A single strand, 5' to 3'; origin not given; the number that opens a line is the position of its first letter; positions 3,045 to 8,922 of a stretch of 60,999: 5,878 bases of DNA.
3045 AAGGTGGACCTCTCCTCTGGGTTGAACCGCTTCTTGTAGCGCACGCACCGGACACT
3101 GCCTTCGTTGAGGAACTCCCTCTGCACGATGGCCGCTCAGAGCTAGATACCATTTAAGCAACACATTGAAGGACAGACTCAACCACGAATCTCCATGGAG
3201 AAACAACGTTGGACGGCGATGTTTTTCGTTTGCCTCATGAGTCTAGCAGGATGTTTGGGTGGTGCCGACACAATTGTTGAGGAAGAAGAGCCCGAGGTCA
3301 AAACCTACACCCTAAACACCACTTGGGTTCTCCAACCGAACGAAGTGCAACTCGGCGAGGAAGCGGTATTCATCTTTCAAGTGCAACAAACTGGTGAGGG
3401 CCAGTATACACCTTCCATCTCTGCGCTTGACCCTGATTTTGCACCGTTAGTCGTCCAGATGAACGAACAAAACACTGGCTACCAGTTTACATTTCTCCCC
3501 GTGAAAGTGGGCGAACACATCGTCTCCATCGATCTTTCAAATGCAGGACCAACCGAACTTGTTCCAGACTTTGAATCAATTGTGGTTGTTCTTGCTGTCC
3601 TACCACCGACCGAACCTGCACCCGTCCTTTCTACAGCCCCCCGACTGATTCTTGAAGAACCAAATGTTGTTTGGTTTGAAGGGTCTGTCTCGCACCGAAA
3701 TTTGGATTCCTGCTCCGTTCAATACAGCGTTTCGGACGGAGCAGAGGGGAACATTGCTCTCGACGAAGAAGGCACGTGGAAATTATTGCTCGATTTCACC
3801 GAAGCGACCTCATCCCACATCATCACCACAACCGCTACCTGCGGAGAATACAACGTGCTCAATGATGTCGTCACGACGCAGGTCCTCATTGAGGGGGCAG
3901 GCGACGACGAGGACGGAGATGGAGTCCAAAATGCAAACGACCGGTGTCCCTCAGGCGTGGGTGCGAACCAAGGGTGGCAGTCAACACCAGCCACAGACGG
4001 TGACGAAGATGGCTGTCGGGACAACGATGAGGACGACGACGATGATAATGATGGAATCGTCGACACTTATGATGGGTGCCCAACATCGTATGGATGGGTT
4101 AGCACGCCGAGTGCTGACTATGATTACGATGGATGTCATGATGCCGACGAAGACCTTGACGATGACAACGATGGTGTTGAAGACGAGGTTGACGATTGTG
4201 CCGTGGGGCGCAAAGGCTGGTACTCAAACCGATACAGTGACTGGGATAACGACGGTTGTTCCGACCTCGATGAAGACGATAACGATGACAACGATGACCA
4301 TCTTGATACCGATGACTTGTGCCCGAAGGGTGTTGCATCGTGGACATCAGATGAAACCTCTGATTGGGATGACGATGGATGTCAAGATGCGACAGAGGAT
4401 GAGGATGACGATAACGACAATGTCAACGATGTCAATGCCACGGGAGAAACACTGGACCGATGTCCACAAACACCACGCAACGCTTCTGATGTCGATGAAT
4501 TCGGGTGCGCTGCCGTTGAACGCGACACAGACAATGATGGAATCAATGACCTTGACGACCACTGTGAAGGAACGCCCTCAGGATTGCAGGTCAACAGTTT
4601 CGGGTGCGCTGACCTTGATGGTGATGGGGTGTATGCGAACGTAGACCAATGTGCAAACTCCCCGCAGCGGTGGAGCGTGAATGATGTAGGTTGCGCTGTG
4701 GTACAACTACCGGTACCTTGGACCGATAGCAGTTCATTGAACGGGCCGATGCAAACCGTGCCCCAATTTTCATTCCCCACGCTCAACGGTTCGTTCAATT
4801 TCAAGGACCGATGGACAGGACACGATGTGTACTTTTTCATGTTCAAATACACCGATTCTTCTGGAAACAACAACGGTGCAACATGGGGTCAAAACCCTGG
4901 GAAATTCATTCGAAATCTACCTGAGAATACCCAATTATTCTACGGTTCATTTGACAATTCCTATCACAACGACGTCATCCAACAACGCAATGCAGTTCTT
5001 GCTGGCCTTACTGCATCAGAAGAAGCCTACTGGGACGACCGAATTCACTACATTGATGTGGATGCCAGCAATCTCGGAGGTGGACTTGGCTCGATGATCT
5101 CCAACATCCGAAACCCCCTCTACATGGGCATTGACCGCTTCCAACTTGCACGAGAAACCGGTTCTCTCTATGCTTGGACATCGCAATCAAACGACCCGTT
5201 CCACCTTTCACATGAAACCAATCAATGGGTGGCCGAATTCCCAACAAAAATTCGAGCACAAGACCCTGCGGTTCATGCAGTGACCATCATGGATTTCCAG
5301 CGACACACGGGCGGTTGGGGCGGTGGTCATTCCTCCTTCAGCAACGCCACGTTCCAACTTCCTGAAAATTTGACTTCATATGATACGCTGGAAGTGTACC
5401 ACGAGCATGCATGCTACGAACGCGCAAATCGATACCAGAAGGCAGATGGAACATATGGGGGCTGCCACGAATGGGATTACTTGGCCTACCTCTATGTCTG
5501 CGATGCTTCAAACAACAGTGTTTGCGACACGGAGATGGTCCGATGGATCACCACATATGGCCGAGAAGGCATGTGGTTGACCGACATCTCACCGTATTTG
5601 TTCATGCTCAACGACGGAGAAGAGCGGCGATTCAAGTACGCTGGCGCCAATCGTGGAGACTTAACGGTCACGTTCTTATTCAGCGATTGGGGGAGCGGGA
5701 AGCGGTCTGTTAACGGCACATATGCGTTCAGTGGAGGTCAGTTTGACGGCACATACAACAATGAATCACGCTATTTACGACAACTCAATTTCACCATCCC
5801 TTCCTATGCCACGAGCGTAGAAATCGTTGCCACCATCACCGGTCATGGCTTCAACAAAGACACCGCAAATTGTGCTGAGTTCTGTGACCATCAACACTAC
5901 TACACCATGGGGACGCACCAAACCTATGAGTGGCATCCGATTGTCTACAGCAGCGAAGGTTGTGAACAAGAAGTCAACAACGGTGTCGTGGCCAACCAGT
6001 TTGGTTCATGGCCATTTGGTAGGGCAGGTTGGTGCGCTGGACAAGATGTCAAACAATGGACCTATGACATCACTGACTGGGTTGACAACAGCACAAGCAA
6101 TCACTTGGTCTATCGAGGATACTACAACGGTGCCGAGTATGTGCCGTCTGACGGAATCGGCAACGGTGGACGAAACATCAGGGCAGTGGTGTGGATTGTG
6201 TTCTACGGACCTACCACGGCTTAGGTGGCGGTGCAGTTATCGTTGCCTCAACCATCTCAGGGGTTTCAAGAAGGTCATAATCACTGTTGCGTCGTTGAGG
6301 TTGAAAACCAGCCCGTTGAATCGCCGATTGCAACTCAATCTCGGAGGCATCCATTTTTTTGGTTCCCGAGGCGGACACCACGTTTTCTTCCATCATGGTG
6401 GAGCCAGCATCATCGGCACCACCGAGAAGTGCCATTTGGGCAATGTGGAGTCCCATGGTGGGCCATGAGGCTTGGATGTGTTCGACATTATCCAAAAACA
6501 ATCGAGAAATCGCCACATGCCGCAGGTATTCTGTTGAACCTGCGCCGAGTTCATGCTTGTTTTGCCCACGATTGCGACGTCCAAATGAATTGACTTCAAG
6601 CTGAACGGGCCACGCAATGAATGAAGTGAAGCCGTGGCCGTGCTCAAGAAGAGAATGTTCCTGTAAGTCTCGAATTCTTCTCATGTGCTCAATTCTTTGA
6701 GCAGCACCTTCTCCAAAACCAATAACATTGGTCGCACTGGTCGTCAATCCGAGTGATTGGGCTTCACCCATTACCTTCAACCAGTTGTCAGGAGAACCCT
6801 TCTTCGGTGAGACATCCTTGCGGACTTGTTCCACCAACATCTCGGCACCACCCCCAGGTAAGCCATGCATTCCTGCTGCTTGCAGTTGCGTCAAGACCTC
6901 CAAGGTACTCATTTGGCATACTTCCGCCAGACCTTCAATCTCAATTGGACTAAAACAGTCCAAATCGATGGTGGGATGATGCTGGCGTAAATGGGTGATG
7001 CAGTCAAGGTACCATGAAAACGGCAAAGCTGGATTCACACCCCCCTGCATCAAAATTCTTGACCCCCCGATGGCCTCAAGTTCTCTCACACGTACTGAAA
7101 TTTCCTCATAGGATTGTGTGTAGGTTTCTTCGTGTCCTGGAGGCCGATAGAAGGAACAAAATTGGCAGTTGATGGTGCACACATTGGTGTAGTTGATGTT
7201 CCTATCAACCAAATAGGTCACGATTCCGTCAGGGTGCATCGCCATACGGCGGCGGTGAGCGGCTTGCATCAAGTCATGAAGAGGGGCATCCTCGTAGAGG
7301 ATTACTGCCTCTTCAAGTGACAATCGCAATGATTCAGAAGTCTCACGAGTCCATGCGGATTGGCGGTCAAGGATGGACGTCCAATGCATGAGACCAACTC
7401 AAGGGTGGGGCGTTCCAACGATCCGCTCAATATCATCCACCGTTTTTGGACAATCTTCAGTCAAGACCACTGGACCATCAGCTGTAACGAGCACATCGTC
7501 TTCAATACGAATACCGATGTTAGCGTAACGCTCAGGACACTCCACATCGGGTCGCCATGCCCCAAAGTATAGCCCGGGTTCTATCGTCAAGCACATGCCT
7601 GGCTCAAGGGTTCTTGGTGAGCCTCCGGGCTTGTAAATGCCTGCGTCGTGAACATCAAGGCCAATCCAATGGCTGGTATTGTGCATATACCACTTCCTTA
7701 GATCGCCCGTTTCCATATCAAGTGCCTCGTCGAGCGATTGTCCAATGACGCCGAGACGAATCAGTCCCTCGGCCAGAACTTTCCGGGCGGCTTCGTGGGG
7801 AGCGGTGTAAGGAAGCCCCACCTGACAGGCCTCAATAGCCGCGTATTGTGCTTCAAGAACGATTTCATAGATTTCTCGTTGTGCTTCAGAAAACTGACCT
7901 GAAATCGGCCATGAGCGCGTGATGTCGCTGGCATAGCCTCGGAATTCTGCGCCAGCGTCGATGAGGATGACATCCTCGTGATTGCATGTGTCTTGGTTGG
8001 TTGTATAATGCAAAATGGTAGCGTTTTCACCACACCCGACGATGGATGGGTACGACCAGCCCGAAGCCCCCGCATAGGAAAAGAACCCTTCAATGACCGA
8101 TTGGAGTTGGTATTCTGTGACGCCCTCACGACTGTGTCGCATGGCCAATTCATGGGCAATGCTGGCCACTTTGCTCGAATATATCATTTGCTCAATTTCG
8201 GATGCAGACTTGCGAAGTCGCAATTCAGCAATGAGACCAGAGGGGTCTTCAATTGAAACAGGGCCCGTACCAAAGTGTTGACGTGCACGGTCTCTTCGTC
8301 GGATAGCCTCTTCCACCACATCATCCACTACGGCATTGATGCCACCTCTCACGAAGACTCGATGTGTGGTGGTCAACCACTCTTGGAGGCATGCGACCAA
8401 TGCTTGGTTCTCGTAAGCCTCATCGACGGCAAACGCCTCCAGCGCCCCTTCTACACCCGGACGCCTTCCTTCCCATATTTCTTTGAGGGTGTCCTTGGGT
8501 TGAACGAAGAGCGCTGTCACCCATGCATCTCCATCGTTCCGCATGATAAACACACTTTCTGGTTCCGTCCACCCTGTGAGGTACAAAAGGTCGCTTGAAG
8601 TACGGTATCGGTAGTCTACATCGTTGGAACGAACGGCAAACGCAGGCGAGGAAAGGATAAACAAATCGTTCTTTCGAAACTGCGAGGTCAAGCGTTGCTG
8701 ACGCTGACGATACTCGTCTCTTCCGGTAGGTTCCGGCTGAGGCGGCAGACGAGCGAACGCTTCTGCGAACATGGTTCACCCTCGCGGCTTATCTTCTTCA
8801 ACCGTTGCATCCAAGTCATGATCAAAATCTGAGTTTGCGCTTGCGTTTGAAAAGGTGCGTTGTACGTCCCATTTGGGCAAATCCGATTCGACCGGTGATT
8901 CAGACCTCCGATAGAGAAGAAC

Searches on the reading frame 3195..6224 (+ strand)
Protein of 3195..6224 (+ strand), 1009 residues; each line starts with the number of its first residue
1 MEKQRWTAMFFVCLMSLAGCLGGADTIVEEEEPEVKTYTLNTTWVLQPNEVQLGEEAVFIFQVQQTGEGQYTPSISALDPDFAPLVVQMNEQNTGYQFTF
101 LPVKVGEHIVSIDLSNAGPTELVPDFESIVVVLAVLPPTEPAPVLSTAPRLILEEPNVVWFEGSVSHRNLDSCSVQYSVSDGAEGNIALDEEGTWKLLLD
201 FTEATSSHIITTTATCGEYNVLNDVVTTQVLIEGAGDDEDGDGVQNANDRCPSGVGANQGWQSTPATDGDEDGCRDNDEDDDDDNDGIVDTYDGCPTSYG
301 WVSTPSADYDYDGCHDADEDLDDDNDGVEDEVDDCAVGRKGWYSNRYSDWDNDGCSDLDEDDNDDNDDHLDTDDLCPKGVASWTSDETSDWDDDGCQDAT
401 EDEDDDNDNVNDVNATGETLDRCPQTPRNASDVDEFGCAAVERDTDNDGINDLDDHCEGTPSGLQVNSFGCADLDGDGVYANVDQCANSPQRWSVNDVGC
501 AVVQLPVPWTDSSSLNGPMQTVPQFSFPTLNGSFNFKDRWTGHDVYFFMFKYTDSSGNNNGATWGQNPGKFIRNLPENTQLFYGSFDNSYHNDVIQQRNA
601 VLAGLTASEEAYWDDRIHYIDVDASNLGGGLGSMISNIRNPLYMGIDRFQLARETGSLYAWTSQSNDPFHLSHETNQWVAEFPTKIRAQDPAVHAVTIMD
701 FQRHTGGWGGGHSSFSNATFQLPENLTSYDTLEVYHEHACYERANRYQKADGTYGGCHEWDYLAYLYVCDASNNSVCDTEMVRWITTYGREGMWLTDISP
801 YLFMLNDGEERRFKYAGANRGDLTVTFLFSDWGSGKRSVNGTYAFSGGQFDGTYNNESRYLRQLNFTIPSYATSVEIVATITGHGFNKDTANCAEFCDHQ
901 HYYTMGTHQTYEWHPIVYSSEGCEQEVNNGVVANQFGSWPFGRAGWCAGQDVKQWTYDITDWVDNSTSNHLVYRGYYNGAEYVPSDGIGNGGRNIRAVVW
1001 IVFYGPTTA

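Call 69: search_protein_families(library=pfam, proteins=[window:3195-6224:+], max_evalue=0.00001)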
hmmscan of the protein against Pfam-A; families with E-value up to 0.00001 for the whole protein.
window:3195-6224:+ (1009 aa): 1 family
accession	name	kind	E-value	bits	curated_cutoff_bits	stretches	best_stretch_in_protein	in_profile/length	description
PF09113.15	N-glycanase_C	-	6.1e-18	65.4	25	1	855-972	3-117/140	Peptide-N-glycosidase F, C terminal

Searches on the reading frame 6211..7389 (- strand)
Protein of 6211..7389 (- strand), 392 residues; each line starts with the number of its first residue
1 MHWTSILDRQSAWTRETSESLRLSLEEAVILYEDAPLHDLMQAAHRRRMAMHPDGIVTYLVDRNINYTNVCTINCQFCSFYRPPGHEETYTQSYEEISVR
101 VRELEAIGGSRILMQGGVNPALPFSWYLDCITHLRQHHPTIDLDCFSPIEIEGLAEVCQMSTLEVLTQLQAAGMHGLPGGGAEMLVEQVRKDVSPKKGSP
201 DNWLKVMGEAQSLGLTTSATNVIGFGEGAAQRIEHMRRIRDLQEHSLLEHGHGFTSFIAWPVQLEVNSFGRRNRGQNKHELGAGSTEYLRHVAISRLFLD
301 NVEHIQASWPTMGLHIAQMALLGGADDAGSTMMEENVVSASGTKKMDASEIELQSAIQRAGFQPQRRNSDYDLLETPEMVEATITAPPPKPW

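Call 69: search_protein_families(library=pfam, proteins=[window:6211-7389:-], max_evalue=0.00001)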
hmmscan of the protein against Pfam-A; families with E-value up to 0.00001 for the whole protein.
window:6211-7389:- (392 aa): 2 families
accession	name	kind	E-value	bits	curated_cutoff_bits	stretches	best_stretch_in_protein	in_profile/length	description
PF19288.4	CofH_C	-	4e-32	111.1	27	1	252-378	2-123/125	CofH/MqnC C-terminal region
PF04055.27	Radical_SAM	-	9.9e-13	49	29.5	1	65-238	1-165/166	Radical SAM superfamily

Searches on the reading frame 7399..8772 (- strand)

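Call 69: search_protein_families(library=pfam, proteins=[window:7399-8772:-], max_evalue=0.00001)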
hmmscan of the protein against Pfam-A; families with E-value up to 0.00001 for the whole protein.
window:7399-8772:- (457 aa): 2 families
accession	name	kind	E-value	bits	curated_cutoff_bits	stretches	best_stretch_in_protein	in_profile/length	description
PF00557.29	Peptidase_M24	-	3.9e-62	210.2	23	1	195-431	2-208/208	Metallopeptidase family M24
PF05195.22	AMP_N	-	3.4e-29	101.5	24.6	1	21-139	1-120/121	Aminopeptidase P, N-terminal domain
